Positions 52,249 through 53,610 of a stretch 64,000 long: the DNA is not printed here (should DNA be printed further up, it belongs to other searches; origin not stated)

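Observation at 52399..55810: Alpha/beta-hydrolase - DedA - ATP-grasp fusion at the end of the dapA-dapB-folK-panB operon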

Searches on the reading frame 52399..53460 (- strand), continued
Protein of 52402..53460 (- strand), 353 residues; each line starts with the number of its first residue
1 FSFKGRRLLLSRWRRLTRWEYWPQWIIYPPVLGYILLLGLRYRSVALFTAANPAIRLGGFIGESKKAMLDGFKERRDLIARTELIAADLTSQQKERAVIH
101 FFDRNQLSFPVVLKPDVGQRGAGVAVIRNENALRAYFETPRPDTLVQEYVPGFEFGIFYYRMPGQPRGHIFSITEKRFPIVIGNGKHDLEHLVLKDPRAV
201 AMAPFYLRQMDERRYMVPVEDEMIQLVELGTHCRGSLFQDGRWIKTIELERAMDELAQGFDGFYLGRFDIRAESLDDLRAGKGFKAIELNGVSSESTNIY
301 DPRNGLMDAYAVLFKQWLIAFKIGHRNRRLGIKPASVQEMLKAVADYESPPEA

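Call 88: search_protein_families(library=pfam, proteins=[L090:5302-5826:+, L087:5416-5982:+, L089:5472-5990:+, L089:5048-5497:+, L089:7206-7661:+, L089:7673-8158:+, L089:1205-2974:-, L089:4065-4916:+], max_evalue=1)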
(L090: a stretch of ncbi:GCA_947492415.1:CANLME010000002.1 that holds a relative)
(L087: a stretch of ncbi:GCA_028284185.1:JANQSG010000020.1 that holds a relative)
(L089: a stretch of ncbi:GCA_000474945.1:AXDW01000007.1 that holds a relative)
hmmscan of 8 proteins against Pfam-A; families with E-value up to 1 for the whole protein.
L090:5302-5826:+ (174 aa): 6 families
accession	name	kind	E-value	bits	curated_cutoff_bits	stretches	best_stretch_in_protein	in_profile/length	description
PF05163.17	DinB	-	0.0018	18.7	23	1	43-156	40-149/165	DinB family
PF13459.11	Fer4_15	-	0.014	16.6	22.4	1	70-101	2-32/66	4Fe-4S single cluster domain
PF12867.12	DinB_2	-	0.042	14.7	24.8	1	43-145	30-128/128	DinB superfamily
PF12797.12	Fer4_2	-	0.074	13.5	24.5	1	73-85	6-18/22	4Fe-4S binding domain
PF07066.17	DUF3882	-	0.12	12.7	22.1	1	39-96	45-103/162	Lactococcus phage M3 protein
PF00037.32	Fer4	-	0.18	12.1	21.1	1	74-85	5-16/24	4Fe-4S binding domain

L087:5416-5982:+ (188 aa): 3 families
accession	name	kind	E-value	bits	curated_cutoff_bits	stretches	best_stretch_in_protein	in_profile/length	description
PF12867.12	DinB_2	-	0.0051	17.7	24.8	1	31-159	5-128/128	DinB superfamily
PF05163.17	DinB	-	0.03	14.7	23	1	55-168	38-147/165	DinB family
PF01358.24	PARP_regulatory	-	0.17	11.2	25.4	1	26-158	36-165/292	Poly A polymerase regulatory subunit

L089:5472-5990:+ (172 aa): 1 family
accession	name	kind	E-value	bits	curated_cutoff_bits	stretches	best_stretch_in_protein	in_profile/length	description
PF12867.12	DinB_2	-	0.00077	20.4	24.8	1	34-141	27-128/128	DinB superfamily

L089:5048-5497:+ (149 aa): 1 family
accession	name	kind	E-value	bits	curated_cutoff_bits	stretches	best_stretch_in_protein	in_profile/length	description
PF02687.27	FtsX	-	0.041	14.4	25.5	1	47-115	5-73/120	FtsX-like permease C-terminal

L089:7206-7661:+ (151 aa): 2 families
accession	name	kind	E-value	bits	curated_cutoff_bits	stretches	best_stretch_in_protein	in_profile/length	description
PF04945.19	YHS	-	0.00011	22.5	30.3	1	45-89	3-47/47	YHS domain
PF12018.13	FAP206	-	0.23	11.2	33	0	52-86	213-248/272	Domain of unknown function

L089:7673-8158:+ (161 aa): 2 families
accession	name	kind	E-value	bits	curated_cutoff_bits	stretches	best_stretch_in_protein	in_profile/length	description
PF07681.17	DoxX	-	0.025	15.7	23.6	1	15-107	8-82/85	DoxX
PF13564.11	DoxX_2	-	0.063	13.9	26.3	1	64-110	39-83/103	DoxX-like family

L089:1205-2974:- (589 aa): 3 families
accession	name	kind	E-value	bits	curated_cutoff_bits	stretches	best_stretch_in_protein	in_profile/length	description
PF13444.12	Acetyltransf_5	-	6.4e-19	69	22.4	1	336-435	1-100/102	Acetyltransferase (GNAT) domain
PF19576.4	Acyltransf_2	-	1.3e-18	67.3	27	1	52-270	39-259/266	Acyltransferase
PF01553.26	Acyltransferase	-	0.00018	21.7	23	1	77-201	6-129/132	Acyltransferase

L089:4065-4916:+ (283 aa): 14 families
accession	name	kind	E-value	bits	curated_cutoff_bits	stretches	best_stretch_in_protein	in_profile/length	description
PF00561.26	Abhydrolase_1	-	5e-22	79.2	25.8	2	60-175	1-121/245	alpha/beta hydrolase fold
PF12697.13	Abhydrolase_6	-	1.1e-21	79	26.3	1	62-267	1-217/217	Alpha/beta hydrolase family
PF12146.15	Hydrolase_4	-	7.8e-18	65.1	27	2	72-192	20-142/239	Serine aminopeptidase, S33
PF07859.19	Abhydrolase_3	-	2.7e-05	24.5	25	1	102-254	51-206/210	alpha/beta hydrolase fold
PF06821.19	Ser_hydrolase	-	3.2e-05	24.3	22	1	126-197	55-130/172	Serine hydrolase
PF20408.4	Abhydrolase_11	-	0.0001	22.5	27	2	112-158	62-106/193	Alpha/beta hydrolase domain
PF12695.13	Abhydrolase_5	-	0.00044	20.5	27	1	129-158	60-88/164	Alpha/beta hydrolase family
PF01738.24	DLH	-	0.00087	19.4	21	1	211-262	141-194/217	Dienelactone hydrolase family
PF00975.26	Thioesterase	-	0.0081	16.8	26.4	1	83-145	22-85/226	Thioesterase domain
PF00756.26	Esterase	-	0.011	15.9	22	1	128-190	117-160/251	Putative esterase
PF01764.32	Lipase_3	-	0.017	15.5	22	1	129-145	66-82/140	Lipase (class 3)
PF07521.17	RMMBL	-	0.061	13.8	21.6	0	58-80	33-53/63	Zn-dependent metallo-hydrolase RNA specificity domain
PF07819.20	PGAP1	-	0.068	13.3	24.3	1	129-158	94-126/233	PGAP1-like alpha/beta domain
PF03096.20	Ndr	-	0.12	11.5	23.3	1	128-161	101-134/283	Ndr family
